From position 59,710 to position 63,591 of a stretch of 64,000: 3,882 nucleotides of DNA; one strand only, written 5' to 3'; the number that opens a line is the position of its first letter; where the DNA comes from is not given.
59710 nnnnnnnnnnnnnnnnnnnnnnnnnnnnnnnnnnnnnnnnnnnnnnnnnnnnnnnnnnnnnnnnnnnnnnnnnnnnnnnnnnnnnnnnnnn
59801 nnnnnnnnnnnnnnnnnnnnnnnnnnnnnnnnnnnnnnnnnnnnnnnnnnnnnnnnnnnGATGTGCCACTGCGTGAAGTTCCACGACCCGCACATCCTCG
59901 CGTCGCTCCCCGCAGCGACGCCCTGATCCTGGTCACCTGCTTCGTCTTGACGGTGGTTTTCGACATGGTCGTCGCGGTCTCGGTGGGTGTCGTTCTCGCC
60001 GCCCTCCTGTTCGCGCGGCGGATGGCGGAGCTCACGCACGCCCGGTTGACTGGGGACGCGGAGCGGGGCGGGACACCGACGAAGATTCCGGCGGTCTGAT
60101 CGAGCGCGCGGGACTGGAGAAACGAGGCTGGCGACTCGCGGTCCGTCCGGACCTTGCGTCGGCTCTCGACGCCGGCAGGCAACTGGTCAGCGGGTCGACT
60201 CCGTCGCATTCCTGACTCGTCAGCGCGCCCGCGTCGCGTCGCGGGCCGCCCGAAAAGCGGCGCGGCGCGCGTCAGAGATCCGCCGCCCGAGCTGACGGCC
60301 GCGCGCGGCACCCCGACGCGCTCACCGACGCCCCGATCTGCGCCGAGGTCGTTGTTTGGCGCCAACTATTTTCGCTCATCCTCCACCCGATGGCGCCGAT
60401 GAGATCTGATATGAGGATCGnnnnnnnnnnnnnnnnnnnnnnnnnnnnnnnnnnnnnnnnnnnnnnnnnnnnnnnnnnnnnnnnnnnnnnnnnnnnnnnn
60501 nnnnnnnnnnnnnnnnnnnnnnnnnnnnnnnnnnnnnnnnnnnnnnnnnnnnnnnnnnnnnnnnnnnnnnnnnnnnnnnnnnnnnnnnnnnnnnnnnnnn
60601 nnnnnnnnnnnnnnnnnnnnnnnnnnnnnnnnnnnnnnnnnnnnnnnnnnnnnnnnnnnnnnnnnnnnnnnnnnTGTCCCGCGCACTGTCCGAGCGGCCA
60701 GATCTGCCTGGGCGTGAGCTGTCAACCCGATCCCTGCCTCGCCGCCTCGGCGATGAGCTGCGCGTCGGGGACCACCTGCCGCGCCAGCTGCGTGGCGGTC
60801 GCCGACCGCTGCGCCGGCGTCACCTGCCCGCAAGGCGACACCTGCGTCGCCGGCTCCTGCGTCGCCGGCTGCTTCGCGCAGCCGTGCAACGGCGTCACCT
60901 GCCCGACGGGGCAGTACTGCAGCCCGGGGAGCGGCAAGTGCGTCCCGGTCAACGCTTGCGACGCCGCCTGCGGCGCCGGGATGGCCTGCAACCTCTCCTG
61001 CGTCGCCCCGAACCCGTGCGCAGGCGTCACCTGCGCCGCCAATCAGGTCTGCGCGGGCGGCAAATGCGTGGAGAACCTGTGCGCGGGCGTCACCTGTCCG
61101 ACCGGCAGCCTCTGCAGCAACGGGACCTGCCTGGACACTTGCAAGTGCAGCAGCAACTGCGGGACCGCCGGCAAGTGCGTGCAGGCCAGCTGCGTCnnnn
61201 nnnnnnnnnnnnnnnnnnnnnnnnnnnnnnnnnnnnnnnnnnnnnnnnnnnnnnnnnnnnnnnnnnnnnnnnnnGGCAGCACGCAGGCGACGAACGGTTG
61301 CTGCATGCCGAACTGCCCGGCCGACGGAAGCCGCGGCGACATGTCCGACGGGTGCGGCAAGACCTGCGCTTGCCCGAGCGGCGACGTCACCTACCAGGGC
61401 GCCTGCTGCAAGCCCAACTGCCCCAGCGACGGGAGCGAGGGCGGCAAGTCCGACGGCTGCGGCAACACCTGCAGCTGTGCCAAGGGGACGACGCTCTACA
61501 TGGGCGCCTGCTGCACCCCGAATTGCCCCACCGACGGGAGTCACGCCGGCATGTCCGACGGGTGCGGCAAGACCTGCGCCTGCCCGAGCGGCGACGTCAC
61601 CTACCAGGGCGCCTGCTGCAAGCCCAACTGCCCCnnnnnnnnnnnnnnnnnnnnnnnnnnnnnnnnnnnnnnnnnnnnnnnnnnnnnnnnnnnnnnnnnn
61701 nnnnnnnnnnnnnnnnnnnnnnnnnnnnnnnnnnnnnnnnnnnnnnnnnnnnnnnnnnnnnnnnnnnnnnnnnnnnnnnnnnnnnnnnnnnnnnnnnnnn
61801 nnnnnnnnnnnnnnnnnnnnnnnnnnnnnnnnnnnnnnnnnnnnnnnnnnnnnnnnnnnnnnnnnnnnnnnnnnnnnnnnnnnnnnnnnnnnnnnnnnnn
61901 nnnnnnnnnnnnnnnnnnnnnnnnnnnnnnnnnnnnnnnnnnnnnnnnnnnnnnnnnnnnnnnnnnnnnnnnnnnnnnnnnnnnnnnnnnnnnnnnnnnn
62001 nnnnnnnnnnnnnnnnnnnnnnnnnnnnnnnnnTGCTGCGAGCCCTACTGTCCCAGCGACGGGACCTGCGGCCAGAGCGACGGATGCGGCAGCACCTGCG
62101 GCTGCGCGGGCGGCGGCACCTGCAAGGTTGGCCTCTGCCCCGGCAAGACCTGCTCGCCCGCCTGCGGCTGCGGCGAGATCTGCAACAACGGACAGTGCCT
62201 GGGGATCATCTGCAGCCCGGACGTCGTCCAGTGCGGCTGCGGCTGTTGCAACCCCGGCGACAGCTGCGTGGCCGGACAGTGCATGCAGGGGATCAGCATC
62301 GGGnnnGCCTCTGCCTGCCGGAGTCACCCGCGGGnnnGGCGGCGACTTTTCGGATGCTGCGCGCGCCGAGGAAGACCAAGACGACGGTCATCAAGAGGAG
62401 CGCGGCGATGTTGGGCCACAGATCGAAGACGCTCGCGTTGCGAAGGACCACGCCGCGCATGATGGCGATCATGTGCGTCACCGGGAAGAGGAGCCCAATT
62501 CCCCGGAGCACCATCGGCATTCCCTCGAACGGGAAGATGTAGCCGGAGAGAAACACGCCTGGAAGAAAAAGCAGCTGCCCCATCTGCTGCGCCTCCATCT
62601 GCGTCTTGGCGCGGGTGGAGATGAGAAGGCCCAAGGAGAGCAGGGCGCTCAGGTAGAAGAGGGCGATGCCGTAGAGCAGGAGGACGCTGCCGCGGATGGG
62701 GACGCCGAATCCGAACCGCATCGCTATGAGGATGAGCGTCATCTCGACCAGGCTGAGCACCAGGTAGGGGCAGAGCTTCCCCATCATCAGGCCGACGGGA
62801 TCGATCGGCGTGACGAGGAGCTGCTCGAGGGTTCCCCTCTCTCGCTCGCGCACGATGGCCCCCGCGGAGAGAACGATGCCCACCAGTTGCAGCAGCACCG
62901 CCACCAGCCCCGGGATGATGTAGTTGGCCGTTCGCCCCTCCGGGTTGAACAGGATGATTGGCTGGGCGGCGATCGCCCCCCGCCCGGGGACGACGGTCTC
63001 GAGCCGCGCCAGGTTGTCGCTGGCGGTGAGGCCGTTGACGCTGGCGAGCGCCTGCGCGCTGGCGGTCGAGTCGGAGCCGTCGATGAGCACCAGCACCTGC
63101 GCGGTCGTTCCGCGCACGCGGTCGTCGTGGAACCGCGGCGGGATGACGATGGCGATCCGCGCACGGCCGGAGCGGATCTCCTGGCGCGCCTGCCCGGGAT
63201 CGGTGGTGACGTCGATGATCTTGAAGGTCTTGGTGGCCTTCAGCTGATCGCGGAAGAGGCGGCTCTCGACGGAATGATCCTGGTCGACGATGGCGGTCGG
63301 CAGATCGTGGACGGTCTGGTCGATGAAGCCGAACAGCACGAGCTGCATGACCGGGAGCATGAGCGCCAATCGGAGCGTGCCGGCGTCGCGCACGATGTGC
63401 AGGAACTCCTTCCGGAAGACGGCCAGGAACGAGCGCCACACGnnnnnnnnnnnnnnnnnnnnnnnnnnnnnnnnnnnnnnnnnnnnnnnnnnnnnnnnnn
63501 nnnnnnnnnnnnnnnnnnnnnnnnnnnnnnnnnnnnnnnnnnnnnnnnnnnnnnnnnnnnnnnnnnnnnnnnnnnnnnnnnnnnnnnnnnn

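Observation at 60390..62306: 638-aa lipoprotein built from two kinds of Cys-rich modules, including nine 35-aa CC-x-PNCP-x-DGS repeats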

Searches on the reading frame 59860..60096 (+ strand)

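Call 73: search_protein_families(library=pfam, proteins=[window:59860-60096:+], max_evalue=1)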
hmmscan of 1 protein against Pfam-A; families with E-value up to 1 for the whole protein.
seq(79 aa): 1 family
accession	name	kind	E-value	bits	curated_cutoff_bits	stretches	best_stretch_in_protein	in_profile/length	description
PF13829.11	DUF4191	-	0.0054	16.6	30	1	23-66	41-84/219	Domain of unknown function (DUF4191)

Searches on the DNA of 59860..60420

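Call 71: search_rna_families(source=window, start=59860, end=60420, threshold=evalue, max_evalue=1)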
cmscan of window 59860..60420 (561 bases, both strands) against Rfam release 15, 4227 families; matches with E-value up to 1: 0.
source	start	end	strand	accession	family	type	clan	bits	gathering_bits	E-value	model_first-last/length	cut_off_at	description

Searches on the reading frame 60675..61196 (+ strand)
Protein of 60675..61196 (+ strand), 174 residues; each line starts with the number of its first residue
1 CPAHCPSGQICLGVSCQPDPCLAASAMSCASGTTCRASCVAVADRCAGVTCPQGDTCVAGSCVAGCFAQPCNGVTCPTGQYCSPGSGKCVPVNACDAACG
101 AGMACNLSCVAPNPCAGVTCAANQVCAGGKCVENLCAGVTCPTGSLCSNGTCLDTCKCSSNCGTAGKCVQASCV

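Call 25: search_protein_families(library=pfam, proteins=[window:60675-61196:+], max_evalue=10)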
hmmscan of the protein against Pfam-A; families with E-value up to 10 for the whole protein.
seq(174 aa): 0 families

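Call 52: search_protein_families(library=ncbifam, proteins=[window:60675-61196:+], max_evalue=10)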
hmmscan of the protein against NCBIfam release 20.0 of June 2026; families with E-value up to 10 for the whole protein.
seq(174 aa): 0 families

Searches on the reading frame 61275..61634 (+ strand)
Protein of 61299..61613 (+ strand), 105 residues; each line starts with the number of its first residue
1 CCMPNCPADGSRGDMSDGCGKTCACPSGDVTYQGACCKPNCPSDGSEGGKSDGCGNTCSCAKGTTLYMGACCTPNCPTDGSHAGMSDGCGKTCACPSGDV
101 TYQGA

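Call 25: search_protein_families(library=pfam, proteins=[window:61299-61613:+], max_evalue=10)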
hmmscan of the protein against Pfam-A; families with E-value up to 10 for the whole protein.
seq(105 aa): 2 families
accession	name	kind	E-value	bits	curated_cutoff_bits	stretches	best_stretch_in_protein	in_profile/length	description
PF01826.23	TIL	-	0.22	12.1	24.5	1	71-101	13-43/55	Trypsin Inhibitor like cysteine rich domain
PF12714.13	TILa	-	1.8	9.2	27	2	85-101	17-33/55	TILa domain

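Call 52: search_protein_families(library=ncbifam, proteins=[window:61299-61613:+], max_evalue=10)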
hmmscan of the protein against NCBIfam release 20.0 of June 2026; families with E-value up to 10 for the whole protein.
seq(105 aa): 0 families

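Call 53: predict_structure(alignment_id=A4)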
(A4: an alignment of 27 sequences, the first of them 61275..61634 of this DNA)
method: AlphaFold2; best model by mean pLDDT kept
length: 120 residues; sequences in the alignment: 27
mean_pLDDT: 85.4   pTM: 0.55
mean pLDDT of the five models: 85.4, 83.5, 83.1, 82.2, 81.7
residues with pLDDT >= 90: 32; 70-90: 79; 50-70: 9; < 50: 0
segments of 3 or more residues with pLDDT < 50: none
pLDDT, mean of each block of 10 residues (from residue 1): 65 83 87 89 91 88 91 88 87 90 87 80
secondary structure, 60 per line:
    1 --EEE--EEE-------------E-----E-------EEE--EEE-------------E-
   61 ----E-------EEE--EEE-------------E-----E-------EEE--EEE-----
elements in order: E3-5 E8-10 E38-40 E43-45 E73-75 E78-80 E108-110 E113-115

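Call 57: fold_search(model_id=the predicted structure, library=pdb)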
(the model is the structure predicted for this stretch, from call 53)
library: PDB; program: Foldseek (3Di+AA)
matches with E <= 10: 164; with E <= 0.001: 0
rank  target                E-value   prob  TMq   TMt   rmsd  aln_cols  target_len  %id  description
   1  1z1y_B                1.1e-01  0.12  0.15  0.12  16.7       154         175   16  Crystal structure of Methylated Pvs25, an ookinete protein from Plasmodium vivax (released 2005-12-06)
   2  8e1z_B                2.8e-01  0.08  0.17  0.14  15.2       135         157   16  Crystal structure of Plasmodium falciparum ookinete surface antigen Pfs28 (released 2022-11-30)
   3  8vy2_A                3.0e-01  0.28  0.38  0.06   9.1       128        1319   23  Structure of mCELSR1 extracellular region containing CADH9-GAIN domains (released 2025-05-07)
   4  8e1z_A                3.2e-01  0.08  0.16  0.13  15.1       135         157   16  Crystal structure of Plasmodium falciparum ookinete surface antigen Pfs28 (released 2022-11-30)
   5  4e4d_R                3.6e-01  0.18  0.27  0.25   8.8       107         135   23  Crystal structure of mouse RANKL-OPG complex (released 2012-10-24)
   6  7fh1_A                3.6e-01  0.12  0.23  0.06  11.2       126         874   19  Structure of the human Meckelin (released 2021-12-01)
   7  1ncf_B                3.8e-01  0.16  0.29  0.26  10.1       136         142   18  A NEW PARADIGM FOR TUMOR NECROSIS FACTOR SIGNALLING (released 1995-12-07)
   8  1tnr_R                4.1e-01  0.20  0.31  0.29  10.1       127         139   16  CRYSTAL STRUCTURE OF THE SOLUBLE HUMAN 55 KD TNF RECEPTOR-HUMAN TNF-BETA COMPLEX: IMPLICATIONS FOR TNF RECEPTOR ACTIVA (released 1994-07-31)
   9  4leo_C                5.3e-01  0.03  0.10  0.03  18.2       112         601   17  Crystal structure of anti-HER3 Fab RG7116 in complex with the extracellular domains of human Her3 (ERBB3) (released 2013-07-10)
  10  3urf_Z                6.0e-01  0.15  0.31  0.26   9.0       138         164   19  Human RANKL/OPG complex (released 2012-07-11)
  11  4kgg_C                6.4e-01  0.11  0.29  0.23  10.4       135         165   21  Crystal structure of light mutant2 and dcr3 complex (released 2013-08-07)
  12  1z3g_A                6.4e-01  0.06  0.16  0.12  14.4       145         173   19  Crystal structure of complex between Pvs25 and Fab fragment of malaria transmission blocking antibody 2A8 (released 2005-12-06)
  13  8jxh_B                6.4e-01  0.06  0.21  0.05  12.5       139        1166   19  rat megalin RAP complex wingA (released 2024-06-19)
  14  7pmv_B                6.9e-01  0.06  0.20  0.03  18.1       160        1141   22  VWF Tubules of D1D2D'D3 domains (released 2022-02-23)
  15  5l36_B                7.3e-01  0.12  0.29  0.25   9.6       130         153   22  Crystal Structure of a human FasL mutant in complex with human DcR3 (released 2016-09-07)
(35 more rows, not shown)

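Call 64: fold_search(model_id=the predicted structure, library=viral)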
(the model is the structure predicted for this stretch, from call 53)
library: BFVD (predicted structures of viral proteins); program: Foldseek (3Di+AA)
matches with E <= 10: 121; with E <= 0.001: 0
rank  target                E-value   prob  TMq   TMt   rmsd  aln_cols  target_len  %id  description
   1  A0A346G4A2            5.5e-02  0.35  0.26  0.09   9.0       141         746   18  (no name in the UniProt tables at hand)
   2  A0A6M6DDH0            6.3e-02  0.08  0.15  0.03  38.1       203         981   18  (no name in the UniProt tables at hand)
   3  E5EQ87                7.2e-02  0.18  0.21  0.05  27.9       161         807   19  (no name in the UniProt tables at hand)
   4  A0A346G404            7.6e-02  0.21  0.24  0.09  13.2       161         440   17  (no name in the UniProt tables at hand)
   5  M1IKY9                7.6e-02  0.18  0.24  0.12  10.9       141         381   18  (no name in the UniProt tables at hand)
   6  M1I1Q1                9.3e-02  0.33  0.31  0.09  11.5       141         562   20  (no name in the UniProt tables at hand)
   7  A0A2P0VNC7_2          1.1e-01  0.09  0.18  0.07  12.1       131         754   27  Uncharacterized protein [Tetraselmis virus 1]
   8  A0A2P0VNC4            1.7e-01  0.09  0.17  0.06  10.4       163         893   20  Uncharacterized protein [Tetraselmis virus 1]
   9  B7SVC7                1.9e-01  0.10  0.18  0.07  11.0       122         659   17  (no name in the UniProt tables at hand)
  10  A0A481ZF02            2.4e-01  0.14  0.22  0.08  10.8       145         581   16  Transmembrane protein [Pithovirus LCPAC404]
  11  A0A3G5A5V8            2.6e-01  0.21  0.28  0.10   8.5       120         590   19  Uncharacterized protein [Harvfovirus sp.]
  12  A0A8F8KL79            2.6e-01  0.08  0.19  0.07  28.5       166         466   19  Hemagglutinin [Clandestinovirus]
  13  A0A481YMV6            3.2e-01  0.20  0.25  0.15  10.1       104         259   28  Transmembrane protein [Pithovirus LCDPAC01]
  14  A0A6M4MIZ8            3.6e-01  0.13  0.25  0.09  10.7       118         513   15  Fiber [Bearded dragon adenovirus 1]
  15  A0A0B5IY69            3.6e-01  0.08  0.15  0.13  14.6       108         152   20  Uncharacterized protein [Pandoravirus inopinatum]
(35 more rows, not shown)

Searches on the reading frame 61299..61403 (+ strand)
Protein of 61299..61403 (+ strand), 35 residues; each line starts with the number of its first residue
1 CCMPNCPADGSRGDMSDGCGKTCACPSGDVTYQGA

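Call 41: search_protein_representatives(alignment_id=A3)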
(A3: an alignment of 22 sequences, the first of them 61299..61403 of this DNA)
Query: 22 sequences, 35 profile positions. Proteins with E-value up to 0.001 (for the whole library): 11; up to 1e-10: 10; up to 1e-30: 2. The best 11 are listed.
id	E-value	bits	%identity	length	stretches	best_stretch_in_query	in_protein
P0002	6.6e-110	374.6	-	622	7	1-35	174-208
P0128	2.1e-39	149.1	-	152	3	1-33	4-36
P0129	3.4e-29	116.4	-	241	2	1-33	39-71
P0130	3.9e-23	97.0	-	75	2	1-35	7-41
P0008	1.0e-21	92.5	-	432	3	2-35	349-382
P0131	5.0e-21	90.3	-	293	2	1-35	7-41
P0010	9.7e-21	89.4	-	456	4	1-34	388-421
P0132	2.1e-14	69.1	-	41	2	1-20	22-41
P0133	5.7e-11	58.1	-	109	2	1-34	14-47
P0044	5.8e-11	58.1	-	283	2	2-35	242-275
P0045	2.2e-06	43.4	-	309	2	2-33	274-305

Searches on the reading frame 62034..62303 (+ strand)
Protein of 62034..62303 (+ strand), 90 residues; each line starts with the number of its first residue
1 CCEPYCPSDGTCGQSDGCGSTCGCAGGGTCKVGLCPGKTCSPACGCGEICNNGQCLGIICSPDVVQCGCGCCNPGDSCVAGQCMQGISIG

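Call 25: search_protein_families(library=pfam, proteins=[window:62034-62303:+], max_evalue=10)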
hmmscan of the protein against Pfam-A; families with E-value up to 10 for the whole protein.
seq(90 aa): 0 families

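Call 52: search_protein_families(library=ncbifam, proteins=[window:62034-62303:+], max_evalue=10)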
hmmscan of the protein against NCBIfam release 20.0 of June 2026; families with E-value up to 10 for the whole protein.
seq(90 aa): 0 families

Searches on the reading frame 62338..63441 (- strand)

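Call 56: search_protein_families(library=pfam, proteins=[window:62338-63441:-], max_evalue=0.01)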
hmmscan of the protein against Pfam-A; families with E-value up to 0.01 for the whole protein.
window:62338-63441:- (368 aa): 4 families
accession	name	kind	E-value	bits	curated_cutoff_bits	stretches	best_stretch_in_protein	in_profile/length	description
PF12698.13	ABC2_membrane_3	-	2.3e-52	178.7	31.6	1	26-360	7-346/347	ABC-2 family transporter protein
PF01061.29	ABC2_membrane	-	3.1e-25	89.4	26.9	1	173-331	50-209/211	ABC-2 type transporter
PF12679.13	ABC2_membrane_2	-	6.8e-17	62.1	27.2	1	6-360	1-275/283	ABC-2 family transporter protein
PF12730.13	ABC2_membrane_4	-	1.5e-06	28.8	27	1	180-273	56-147/179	ABC-2 family transporter protein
